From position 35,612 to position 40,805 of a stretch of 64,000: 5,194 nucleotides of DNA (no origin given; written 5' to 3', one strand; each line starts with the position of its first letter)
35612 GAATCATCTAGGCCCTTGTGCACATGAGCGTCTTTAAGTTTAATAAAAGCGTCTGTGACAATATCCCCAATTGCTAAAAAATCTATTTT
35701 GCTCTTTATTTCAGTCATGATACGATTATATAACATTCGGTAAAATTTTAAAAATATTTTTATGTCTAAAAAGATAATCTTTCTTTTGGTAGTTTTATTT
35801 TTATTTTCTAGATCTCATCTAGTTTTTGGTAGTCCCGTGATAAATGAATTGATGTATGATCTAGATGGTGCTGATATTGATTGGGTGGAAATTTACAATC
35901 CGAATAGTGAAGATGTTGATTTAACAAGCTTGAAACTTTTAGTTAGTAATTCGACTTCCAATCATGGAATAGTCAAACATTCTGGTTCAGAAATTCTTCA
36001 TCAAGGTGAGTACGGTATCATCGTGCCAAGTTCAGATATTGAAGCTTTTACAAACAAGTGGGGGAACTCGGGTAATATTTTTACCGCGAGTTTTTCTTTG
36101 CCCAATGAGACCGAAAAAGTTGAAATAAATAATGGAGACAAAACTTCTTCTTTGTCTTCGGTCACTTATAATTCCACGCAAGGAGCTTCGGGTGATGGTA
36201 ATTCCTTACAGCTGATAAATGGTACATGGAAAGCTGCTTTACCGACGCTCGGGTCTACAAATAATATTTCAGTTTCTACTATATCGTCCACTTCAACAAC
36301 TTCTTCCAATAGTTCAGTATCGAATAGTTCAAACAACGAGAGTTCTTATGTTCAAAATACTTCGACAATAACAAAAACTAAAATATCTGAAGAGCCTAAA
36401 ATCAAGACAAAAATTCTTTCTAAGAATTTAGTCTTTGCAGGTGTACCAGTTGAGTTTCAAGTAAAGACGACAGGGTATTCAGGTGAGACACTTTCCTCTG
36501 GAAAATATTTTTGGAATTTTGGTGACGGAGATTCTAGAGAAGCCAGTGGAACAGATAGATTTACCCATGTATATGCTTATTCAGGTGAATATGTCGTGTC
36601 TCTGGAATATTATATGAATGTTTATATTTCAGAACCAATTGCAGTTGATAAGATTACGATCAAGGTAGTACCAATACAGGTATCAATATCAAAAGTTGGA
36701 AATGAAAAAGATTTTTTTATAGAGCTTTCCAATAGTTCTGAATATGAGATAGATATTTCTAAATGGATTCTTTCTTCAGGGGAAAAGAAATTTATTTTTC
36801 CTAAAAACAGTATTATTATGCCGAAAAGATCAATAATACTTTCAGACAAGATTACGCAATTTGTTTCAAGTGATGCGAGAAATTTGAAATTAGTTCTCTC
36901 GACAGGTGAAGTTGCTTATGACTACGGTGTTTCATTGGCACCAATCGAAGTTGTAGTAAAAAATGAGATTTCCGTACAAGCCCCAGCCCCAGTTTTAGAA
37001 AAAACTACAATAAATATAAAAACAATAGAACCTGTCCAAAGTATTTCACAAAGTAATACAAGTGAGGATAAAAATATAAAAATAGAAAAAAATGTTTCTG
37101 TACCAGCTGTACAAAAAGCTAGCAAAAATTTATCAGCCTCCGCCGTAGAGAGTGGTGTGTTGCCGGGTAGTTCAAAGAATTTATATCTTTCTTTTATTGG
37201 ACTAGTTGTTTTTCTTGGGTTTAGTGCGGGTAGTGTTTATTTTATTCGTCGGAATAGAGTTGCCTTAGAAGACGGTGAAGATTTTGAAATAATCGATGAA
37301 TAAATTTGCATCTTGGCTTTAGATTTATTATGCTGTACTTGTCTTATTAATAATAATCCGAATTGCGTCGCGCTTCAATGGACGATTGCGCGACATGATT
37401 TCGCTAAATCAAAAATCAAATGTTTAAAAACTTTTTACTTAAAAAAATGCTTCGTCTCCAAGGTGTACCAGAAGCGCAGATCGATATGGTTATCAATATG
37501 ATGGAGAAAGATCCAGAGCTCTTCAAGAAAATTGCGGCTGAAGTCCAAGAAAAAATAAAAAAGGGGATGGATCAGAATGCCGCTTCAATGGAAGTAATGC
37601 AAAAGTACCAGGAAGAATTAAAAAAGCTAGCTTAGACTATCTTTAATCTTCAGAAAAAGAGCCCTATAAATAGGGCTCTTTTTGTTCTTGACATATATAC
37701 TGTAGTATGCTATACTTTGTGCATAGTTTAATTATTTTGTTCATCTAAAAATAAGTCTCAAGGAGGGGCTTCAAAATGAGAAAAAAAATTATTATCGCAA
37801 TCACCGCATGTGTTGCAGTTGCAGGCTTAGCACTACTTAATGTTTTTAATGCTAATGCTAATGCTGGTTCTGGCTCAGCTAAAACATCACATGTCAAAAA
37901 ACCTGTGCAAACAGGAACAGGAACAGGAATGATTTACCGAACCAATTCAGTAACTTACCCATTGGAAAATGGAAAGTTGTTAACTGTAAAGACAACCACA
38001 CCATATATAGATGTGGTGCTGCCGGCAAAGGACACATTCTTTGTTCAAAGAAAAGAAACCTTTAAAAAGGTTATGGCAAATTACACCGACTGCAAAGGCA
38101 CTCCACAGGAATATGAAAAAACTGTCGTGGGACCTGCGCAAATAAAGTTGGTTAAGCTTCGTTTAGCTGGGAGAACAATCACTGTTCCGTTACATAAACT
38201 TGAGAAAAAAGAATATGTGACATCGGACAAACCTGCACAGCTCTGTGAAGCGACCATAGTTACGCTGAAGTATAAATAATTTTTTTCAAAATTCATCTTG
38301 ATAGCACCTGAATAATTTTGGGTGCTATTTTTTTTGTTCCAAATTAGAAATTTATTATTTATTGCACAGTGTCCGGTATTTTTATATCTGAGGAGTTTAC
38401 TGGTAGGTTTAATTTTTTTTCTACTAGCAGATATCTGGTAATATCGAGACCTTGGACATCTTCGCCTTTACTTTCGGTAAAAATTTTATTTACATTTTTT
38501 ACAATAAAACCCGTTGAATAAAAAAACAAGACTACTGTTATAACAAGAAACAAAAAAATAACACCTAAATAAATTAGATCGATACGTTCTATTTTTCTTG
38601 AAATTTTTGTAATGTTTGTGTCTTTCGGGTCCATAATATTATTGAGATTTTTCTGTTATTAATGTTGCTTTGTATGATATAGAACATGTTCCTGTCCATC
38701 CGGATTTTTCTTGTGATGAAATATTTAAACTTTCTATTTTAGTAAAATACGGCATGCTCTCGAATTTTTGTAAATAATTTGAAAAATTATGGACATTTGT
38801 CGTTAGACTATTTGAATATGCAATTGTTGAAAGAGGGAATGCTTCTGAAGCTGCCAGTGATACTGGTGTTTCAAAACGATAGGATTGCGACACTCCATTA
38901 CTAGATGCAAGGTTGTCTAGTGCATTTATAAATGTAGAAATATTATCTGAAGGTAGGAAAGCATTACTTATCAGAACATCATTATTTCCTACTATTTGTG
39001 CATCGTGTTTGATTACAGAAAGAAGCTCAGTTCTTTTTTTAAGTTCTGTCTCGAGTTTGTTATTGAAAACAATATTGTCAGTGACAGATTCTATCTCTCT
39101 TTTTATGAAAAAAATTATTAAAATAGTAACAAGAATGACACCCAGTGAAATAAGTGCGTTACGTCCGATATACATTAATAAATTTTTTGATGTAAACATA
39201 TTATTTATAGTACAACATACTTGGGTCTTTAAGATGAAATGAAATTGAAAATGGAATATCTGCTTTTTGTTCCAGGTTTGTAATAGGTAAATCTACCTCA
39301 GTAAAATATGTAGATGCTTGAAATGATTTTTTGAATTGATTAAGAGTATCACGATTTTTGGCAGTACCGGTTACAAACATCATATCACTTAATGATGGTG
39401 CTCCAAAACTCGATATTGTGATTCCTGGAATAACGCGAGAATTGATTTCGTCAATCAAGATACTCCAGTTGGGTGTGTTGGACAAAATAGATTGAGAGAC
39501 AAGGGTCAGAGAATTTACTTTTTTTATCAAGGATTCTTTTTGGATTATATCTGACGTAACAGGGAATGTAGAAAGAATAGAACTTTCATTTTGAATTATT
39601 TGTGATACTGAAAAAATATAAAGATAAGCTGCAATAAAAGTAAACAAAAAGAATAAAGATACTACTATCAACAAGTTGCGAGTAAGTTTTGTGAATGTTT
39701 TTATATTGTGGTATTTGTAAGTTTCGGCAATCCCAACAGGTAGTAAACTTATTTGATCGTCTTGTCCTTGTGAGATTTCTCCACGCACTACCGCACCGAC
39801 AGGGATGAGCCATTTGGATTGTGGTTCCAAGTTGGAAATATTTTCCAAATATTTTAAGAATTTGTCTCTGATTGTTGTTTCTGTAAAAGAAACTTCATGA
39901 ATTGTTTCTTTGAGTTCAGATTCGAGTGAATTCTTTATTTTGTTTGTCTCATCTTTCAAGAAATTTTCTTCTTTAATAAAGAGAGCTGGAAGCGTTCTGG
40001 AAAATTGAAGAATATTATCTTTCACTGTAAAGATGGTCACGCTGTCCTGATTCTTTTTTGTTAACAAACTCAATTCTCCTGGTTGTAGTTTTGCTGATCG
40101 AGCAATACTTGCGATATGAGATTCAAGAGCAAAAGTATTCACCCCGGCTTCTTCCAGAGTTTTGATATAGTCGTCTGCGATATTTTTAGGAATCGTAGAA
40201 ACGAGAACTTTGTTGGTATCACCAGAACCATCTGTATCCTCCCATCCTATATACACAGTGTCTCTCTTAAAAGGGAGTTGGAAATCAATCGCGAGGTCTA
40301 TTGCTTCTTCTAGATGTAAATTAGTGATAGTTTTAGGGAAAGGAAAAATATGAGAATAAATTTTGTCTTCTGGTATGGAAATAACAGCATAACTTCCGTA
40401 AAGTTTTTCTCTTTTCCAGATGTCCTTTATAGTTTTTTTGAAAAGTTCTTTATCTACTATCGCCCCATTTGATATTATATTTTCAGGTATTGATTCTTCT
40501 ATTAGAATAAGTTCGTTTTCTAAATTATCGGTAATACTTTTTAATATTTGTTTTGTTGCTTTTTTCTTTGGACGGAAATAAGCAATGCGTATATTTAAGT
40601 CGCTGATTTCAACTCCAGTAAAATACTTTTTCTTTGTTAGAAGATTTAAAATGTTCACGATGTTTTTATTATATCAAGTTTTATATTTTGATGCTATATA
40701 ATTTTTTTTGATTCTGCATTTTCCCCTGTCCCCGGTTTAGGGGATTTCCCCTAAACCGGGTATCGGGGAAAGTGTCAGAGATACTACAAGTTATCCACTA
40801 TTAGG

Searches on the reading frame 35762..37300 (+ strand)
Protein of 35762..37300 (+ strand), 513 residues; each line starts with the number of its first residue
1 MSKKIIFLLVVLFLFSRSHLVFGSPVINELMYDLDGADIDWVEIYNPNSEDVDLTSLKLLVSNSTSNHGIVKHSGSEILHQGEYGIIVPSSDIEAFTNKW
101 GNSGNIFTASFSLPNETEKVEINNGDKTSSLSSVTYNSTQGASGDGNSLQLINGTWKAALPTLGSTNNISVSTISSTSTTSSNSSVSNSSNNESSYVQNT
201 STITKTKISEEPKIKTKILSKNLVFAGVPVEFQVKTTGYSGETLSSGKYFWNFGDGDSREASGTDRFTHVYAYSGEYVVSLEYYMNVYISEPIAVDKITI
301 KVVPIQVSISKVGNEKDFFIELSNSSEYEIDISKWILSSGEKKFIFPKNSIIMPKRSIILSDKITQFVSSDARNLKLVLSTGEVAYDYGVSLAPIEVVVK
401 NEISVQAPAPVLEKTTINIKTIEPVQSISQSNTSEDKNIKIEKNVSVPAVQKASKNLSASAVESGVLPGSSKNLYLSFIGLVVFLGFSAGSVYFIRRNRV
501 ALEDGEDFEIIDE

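Call 10: search_protein_families(library=pfam, proteins=[window:35762-37300:+], max_evalue=0.01)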
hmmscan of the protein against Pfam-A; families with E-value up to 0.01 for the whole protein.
window:35762-37300:+ (513 aa): 3 families
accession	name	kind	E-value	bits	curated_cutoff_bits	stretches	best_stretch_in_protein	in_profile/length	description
PF00932.25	LTD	-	5.2e-16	59.4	34.3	2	24-136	7-107/109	Lamin Tail Domain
PF18911.6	PKD_4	-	4e-07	30.4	27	1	222-281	12-66/85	PKD domain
PF00801.26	PKD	-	1e-06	29.1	23.5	1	222-282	9-64/80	PKD domain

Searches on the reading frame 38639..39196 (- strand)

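Call 10: search_protein_families(library=pfam, proteins=[window:38639-39196:-], max_evalue=0.01)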
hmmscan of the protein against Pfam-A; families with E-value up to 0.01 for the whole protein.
window:38639-39196:- (185 aa): 0 families

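Call 86: search_protein_families(library=pfam, proteins=[window:38639-39196:-], max_evalue=10)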
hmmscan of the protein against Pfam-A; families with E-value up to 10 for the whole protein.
window:38639-39196:- (185 aa): 1 family
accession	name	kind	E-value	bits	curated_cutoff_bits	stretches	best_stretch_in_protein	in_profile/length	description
PF11346.13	DUF3149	-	0.025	14.6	23.2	1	14-31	10-27/40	Protein of unknown function (DUF3149)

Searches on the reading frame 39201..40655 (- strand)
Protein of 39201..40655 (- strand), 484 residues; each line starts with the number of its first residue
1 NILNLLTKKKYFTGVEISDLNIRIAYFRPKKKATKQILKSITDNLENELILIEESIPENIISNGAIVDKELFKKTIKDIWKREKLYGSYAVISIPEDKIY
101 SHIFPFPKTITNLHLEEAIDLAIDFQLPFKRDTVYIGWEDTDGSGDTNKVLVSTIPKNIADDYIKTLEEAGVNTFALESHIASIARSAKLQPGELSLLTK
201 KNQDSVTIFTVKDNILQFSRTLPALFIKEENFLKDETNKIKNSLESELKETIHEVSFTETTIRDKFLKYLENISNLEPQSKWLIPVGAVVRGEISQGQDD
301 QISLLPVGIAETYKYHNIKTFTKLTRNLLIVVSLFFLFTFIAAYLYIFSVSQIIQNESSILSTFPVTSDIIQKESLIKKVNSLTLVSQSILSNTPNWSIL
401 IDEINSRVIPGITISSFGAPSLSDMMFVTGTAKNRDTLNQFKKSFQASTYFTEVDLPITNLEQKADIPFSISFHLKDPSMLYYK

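Call 10: search_protein_families(library=pfam, proteins=[window:39201-40655:-], max_evalue=0.01)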
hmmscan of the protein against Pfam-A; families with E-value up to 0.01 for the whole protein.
window:39201-40655:- (484 aa): 2 families
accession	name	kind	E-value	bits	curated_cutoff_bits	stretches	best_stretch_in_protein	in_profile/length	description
PF11104.14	PilM_2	-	5e-11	42.5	27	1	51-215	26-191/340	Type IV pilus assembly protein PilM;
PF05137.18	PilN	-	0.0076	16.7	22.8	0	424-473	24-76/78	Fimbrial assembly protein (PilN)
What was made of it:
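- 39201..40658 (-): PilM/PilN-like fusion protein. call 10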
